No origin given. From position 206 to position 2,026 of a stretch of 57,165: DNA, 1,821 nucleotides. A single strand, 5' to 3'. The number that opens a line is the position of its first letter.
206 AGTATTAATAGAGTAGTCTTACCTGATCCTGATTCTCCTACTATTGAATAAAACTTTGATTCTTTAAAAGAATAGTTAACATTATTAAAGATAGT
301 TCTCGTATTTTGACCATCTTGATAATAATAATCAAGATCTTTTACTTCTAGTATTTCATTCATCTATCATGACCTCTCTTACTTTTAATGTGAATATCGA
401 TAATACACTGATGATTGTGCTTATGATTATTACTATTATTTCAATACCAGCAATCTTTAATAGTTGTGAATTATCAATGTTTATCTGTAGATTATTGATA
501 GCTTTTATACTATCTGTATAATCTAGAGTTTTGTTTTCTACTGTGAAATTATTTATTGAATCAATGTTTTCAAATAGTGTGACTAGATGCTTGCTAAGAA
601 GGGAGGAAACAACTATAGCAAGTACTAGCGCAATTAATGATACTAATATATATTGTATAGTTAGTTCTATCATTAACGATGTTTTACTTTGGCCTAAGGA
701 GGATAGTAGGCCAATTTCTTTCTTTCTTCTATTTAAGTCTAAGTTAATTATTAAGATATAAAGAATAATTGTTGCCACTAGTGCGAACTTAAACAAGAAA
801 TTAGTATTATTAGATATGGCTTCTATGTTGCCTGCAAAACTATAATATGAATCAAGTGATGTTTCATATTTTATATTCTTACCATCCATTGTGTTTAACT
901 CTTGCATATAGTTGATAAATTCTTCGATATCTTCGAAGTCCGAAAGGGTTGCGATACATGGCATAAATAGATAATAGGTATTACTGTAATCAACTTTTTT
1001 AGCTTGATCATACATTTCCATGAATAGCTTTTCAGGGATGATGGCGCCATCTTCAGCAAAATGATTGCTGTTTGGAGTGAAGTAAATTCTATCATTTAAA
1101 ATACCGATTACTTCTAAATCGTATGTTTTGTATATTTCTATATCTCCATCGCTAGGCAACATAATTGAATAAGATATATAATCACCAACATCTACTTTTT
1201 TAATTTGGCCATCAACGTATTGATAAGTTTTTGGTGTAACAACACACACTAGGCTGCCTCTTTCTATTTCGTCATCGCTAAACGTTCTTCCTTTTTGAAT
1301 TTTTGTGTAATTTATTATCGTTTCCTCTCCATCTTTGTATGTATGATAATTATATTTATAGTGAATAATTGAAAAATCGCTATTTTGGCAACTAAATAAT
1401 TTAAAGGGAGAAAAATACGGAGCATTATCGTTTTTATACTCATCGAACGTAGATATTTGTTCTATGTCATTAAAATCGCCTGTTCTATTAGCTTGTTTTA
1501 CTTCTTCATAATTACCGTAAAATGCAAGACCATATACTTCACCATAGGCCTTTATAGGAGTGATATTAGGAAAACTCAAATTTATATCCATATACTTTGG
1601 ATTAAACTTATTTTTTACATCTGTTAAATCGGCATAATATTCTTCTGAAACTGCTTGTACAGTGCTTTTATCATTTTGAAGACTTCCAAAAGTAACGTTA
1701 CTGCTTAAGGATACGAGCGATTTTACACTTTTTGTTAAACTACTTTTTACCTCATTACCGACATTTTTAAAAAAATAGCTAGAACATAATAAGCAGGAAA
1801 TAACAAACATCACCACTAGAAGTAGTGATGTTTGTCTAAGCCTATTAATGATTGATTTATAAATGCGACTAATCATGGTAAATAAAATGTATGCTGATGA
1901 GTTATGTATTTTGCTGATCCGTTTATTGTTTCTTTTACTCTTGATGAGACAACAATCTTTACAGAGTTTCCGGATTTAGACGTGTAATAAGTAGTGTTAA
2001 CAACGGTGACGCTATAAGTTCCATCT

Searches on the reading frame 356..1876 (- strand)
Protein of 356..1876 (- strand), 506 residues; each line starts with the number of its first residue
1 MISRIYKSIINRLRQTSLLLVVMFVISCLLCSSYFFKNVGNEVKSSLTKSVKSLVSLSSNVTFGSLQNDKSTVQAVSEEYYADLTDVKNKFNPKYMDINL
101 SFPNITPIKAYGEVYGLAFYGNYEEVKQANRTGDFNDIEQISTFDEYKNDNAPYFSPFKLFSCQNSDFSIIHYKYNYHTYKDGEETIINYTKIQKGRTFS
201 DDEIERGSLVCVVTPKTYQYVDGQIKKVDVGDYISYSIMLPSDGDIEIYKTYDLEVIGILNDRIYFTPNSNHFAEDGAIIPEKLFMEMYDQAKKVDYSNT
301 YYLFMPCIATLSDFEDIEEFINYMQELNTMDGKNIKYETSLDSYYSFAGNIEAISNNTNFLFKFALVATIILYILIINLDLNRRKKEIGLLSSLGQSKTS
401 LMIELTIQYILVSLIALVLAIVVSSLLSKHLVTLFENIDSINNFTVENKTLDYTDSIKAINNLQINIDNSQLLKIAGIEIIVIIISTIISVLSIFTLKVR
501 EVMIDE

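Call 8: search_protein_families(library=pfam, proteins=[window:356-1876:-], max_evalue=1)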
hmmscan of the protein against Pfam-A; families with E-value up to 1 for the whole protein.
window:356-1876:- (506 aa): 2 families
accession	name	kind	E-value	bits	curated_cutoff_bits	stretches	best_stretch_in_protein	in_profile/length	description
PF02687.27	FtsX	-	1e-06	29.2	25.5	1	361-495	3-113/120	FtsX-like permease C-terminal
PF12704.14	MacB_PCD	-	3.2e-06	28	27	1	187-320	100-200/207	MacB-like periplasmic core domain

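Call 9: search_protein_families(library=ncbifam, proteins=[window:356-1876:-], max_evalue=1)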
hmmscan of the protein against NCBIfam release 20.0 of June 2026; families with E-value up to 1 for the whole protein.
window:356-1876:- (506 aa): 1 family
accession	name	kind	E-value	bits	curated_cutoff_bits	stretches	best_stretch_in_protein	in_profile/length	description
TIGR03434.1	ADOP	subfamily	0.0052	14.9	622.3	1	379-449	292-366/803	ADOP family duplicated permease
